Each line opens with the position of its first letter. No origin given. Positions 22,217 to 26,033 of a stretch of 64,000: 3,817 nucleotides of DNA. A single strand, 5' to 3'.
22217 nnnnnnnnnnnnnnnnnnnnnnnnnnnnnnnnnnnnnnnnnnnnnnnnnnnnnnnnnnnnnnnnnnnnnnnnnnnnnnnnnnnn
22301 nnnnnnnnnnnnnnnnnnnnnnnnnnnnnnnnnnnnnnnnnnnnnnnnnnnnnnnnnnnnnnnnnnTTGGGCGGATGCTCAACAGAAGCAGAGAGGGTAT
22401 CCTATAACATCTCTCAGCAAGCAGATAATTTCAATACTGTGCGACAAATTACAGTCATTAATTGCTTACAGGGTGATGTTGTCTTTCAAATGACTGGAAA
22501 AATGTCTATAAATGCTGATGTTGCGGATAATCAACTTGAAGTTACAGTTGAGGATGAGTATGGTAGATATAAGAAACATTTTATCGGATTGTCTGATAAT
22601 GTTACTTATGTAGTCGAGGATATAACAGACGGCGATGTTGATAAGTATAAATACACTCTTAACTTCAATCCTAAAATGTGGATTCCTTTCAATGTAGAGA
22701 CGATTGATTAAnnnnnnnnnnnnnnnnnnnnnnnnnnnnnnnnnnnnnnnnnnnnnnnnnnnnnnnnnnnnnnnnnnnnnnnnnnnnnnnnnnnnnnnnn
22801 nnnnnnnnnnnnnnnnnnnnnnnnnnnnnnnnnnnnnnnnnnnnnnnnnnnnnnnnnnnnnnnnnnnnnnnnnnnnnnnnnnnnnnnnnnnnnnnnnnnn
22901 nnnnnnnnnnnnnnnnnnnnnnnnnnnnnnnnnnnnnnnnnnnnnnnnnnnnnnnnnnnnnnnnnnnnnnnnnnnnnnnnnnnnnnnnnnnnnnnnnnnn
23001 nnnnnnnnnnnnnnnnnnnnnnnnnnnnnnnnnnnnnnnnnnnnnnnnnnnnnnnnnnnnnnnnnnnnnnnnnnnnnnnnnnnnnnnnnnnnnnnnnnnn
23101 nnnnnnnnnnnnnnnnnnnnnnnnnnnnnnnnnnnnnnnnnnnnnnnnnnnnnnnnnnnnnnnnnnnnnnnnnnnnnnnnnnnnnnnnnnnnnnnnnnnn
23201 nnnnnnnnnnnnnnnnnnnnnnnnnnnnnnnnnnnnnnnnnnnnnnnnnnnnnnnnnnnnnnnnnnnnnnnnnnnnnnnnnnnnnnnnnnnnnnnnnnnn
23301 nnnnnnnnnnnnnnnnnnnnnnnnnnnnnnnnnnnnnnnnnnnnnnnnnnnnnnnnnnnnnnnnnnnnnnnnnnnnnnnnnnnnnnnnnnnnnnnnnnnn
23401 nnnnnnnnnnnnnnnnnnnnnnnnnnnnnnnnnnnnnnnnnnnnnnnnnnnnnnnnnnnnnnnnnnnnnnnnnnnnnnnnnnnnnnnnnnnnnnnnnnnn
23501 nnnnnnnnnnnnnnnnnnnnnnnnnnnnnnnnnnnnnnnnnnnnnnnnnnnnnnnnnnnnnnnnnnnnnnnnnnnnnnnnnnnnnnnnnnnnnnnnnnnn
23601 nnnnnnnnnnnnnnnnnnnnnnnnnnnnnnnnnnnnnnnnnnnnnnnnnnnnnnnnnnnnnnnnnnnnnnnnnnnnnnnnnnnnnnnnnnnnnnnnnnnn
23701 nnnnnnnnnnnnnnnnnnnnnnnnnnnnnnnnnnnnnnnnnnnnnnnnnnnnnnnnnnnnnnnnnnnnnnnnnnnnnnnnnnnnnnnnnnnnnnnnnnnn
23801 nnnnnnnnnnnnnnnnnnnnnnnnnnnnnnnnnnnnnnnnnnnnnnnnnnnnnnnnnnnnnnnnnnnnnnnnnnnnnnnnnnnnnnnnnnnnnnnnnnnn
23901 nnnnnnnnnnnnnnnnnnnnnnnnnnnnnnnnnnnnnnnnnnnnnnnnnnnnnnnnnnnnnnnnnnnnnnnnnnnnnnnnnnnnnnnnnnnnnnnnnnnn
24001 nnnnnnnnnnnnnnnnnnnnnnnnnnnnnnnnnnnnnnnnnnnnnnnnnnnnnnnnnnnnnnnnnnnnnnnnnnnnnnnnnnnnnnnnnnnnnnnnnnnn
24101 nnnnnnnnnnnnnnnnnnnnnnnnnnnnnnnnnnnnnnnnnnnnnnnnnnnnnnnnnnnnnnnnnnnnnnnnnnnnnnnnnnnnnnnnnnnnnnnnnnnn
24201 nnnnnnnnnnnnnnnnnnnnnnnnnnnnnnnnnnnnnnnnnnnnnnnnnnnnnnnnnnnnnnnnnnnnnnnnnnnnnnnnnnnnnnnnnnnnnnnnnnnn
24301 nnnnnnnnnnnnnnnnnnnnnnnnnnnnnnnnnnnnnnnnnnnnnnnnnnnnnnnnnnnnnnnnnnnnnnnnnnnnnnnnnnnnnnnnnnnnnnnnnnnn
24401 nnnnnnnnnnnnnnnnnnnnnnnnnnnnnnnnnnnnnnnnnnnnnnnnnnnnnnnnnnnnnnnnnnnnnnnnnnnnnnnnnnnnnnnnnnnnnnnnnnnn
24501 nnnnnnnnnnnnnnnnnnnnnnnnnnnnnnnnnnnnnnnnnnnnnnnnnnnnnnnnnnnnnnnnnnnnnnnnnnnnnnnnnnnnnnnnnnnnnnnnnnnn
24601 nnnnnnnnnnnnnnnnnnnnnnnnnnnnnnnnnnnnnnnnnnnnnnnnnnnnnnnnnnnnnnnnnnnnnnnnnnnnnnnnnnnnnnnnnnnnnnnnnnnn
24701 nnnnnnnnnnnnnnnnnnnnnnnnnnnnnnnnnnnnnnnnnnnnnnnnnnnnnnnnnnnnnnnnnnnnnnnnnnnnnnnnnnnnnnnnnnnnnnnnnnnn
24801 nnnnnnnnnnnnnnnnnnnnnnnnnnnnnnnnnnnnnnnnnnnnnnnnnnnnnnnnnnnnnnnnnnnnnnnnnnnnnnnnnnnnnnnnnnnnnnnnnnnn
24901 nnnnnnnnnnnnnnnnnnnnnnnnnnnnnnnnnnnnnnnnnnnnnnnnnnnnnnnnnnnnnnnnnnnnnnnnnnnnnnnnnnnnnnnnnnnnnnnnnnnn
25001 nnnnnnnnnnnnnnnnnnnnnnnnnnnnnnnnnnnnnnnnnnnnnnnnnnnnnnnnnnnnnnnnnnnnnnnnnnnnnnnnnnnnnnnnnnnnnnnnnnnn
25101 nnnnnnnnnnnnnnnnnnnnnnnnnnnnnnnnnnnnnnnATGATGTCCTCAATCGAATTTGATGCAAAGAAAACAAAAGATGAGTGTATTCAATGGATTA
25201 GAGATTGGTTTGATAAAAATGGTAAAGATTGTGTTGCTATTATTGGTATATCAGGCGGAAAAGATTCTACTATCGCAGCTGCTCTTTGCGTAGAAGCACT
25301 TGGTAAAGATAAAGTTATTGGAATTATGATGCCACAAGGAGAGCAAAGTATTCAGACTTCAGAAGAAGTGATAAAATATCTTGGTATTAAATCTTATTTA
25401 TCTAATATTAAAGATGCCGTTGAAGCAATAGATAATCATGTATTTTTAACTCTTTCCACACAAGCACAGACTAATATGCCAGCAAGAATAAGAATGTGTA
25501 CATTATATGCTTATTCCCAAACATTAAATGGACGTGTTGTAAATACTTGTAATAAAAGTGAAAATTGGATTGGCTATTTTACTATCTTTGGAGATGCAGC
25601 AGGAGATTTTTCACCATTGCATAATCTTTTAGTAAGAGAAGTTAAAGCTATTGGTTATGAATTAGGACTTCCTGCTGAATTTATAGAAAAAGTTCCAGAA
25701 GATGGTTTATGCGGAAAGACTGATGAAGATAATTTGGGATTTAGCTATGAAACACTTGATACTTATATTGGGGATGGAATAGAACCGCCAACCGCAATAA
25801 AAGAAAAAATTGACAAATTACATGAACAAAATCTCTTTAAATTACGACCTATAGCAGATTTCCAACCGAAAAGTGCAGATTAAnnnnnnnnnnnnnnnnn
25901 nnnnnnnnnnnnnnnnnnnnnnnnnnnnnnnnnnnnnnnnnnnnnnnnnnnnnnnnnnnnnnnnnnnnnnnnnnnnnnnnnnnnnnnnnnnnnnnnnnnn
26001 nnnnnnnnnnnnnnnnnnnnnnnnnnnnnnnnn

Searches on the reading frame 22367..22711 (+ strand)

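Call 6: search_protein_families(library=pfam, proteins=[window:22367-22711:+])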
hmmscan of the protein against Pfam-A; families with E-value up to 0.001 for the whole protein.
window:22367-22711:+ (114 aa): 1 family
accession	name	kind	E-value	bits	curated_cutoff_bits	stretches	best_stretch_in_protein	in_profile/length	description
PF25682.1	Phage_VG64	-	2.8e-44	150.4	27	1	2-111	19-125/127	Mycobacterium phage VG64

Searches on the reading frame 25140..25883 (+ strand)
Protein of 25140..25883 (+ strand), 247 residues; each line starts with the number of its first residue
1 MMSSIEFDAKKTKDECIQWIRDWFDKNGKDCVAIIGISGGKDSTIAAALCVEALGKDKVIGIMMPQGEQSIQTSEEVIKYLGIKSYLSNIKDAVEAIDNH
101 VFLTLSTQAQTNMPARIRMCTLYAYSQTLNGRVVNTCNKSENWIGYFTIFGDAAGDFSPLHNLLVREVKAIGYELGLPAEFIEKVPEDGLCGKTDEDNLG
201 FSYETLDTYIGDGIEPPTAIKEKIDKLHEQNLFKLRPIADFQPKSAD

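Call 6: search_protein_families(library=pfam, proteins=[window:25140-25883:+])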
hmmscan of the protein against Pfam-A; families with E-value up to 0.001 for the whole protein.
window:25140-25883:+ (247 aa): 1 family
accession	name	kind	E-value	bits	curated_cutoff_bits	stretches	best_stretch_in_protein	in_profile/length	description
PF02540.23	NAD_synthase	-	6.1e-53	179.9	21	1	16-223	5-227/242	NAD synthase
